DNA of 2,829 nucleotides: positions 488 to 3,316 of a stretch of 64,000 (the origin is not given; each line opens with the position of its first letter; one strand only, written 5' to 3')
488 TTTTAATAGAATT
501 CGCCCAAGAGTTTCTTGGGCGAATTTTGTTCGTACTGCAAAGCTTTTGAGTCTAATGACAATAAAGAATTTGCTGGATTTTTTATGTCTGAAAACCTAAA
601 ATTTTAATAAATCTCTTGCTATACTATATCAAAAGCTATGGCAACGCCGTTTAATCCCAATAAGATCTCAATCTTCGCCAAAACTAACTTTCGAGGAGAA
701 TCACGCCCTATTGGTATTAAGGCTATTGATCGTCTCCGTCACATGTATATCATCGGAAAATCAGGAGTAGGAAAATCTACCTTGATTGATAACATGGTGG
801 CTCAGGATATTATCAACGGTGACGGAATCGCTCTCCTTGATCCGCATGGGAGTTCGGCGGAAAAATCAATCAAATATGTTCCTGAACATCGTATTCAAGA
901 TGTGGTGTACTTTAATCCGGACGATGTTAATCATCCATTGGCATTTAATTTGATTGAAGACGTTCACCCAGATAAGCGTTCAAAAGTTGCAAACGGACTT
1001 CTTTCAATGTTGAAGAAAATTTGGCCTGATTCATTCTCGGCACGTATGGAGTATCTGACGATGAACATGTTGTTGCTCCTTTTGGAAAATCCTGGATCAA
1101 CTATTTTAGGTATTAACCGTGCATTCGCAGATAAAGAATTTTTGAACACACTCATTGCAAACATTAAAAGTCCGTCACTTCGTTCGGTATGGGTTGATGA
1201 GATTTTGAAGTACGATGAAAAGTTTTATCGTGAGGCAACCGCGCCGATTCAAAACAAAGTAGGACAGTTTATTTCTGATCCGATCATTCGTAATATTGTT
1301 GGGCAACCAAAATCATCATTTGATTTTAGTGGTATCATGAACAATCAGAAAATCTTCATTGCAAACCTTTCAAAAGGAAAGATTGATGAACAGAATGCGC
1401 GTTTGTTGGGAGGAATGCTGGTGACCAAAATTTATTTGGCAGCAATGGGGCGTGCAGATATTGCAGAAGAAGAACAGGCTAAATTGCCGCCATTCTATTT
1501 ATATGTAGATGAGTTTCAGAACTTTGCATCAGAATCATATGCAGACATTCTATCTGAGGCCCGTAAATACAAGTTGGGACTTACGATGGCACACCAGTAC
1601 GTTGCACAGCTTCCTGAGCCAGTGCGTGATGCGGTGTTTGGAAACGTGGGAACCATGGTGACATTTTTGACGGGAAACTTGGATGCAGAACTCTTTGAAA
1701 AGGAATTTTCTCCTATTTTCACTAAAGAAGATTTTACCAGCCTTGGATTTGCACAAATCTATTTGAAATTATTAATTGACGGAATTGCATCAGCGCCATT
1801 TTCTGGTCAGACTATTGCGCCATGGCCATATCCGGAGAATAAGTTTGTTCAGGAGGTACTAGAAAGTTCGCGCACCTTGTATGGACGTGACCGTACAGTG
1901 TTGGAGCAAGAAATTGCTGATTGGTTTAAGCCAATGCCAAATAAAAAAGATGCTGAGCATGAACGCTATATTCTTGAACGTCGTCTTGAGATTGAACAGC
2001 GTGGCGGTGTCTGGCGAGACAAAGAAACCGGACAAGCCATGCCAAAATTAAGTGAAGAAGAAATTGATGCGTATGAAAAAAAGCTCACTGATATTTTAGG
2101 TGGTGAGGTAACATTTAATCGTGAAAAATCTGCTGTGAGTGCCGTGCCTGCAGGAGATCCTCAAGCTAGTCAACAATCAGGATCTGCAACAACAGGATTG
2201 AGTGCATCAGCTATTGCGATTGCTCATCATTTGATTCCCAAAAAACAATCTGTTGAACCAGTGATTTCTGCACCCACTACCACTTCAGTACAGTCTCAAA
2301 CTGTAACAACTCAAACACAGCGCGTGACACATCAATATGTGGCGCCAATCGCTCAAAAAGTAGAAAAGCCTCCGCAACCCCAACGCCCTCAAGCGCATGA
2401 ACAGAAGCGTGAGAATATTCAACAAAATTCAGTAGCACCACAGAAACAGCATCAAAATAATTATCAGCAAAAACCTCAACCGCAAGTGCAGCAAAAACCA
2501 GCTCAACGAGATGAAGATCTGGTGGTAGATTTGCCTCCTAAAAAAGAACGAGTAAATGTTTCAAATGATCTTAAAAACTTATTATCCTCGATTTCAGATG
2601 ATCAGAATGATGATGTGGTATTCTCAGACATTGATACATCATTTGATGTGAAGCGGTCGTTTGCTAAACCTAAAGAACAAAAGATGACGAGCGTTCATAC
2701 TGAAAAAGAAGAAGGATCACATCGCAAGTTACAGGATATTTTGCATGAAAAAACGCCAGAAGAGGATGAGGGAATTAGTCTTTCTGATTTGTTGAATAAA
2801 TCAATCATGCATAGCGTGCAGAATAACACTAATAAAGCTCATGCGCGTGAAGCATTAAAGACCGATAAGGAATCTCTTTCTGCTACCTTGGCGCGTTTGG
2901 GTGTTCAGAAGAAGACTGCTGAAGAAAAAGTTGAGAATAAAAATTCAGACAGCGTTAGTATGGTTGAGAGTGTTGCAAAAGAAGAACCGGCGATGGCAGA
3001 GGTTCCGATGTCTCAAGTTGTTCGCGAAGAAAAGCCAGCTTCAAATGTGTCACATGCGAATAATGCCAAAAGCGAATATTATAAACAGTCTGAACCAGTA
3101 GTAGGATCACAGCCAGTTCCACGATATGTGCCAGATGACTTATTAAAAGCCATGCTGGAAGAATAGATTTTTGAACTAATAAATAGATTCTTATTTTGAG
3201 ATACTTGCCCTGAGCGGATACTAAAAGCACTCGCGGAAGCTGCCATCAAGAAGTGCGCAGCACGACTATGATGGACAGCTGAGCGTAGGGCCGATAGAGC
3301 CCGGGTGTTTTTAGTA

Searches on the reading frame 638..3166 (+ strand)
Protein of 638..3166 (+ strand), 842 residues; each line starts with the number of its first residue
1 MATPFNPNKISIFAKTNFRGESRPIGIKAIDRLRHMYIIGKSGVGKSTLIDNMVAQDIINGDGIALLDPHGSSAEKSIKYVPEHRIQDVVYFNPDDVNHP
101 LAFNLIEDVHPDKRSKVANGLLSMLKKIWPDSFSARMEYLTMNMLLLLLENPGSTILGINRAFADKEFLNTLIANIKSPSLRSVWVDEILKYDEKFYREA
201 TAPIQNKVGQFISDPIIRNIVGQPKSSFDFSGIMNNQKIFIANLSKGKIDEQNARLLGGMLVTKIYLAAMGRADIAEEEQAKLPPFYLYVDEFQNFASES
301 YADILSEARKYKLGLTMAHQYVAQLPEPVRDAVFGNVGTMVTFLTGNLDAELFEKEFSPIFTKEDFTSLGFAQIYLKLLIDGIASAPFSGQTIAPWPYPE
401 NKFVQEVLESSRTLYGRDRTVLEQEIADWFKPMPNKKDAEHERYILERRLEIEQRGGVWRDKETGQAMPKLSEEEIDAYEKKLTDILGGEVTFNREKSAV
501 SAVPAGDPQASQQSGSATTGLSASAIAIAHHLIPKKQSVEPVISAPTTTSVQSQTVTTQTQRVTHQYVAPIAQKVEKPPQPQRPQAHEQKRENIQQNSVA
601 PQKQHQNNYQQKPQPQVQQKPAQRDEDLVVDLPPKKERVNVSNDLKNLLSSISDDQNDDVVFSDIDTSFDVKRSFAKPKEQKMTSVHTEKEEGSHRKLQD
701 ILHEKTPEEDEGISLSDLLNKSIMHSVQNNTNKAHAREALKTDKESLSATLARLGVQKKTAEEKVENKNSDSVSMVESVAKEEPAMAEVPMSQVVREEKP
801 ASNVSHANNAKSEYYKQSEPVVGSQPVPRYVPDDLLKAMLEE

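Call 19: search_protein_families(library=ncbifam, proteins=[window:638-3166:+])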
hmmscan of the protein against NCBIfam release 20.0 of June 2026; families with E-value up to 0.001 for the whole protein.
window:638-3166:+ (842 aa): 3 families
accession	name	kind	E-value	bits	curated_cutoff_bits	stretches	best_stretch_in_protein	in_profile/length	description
TIGR03754.1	conj_TOL_TraD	equivalog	2.4e-05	23.1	647.55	1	22-72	169-219/643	type IV conjugative transfer system coupling protein TraD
TIGR03743.1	SXT_TraD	subfamily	2.7e-05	22.8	366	1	23-72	165-214/636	conjugative transfer system coupling protein TraD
NF053655.1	CedD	equivalog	4.4e-05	22.3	600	0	22-76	210-264/527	DNA-translocating ATPase CedD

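Call 29: find_encoding_contigs(protein=window:638-3166:+, flank=10000, max_places=3)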
Protein window:638-3166:+ (842 aa): 6 contigs read that carry it; 3 places shown.
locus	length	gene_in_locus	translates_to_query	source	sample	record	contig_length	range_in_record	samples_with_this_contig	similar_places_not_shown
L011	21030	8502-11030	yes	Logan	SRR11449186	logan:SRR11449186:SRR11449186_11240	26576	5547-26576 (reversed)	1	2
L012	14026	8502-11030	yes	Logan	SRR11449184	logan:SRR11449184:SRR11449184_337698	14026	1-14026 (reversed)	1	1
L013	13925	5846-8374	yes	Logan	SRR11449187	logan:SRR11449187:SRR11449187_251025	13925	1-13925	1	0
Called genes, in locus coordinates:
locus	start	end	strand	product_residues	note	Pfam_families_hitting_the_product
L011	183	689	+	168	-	PF03703:bPH_2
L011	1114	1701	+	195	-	PF01351:RNase_HII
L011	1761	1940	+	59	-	PF01783:Ribosomal_L32p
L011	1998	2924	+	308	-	PF01029:NusB, PF00293:NUDIX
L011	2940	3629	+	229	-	PF22935:RM44_endonuclase, PF14622:Ribonucleas_3_3, PF00636:Ribonuclease_3, PF00035:dsrm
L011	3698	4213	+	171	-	-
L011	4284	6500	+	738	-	PF02463:SMC_N, PF13476:AAA_23, PF13304:AAA_21 (weak)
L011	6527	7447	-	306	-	PF02557:VanY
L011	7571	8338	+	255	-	PF08032:SpoU_sub_bind, PF00588:SpoU_methylase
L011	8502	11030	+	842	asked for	-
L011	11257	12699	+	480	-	PF00932:LTD (faint)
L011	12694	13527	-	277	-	-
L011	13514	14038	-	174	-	PF04542:Sigma70_r2, PF08281:Sigma70_r4_2, PF04545:Sigma70_r4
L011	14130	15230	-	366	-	-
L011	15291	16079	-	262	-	-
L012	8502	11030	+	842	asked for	-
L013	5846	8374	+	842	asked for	-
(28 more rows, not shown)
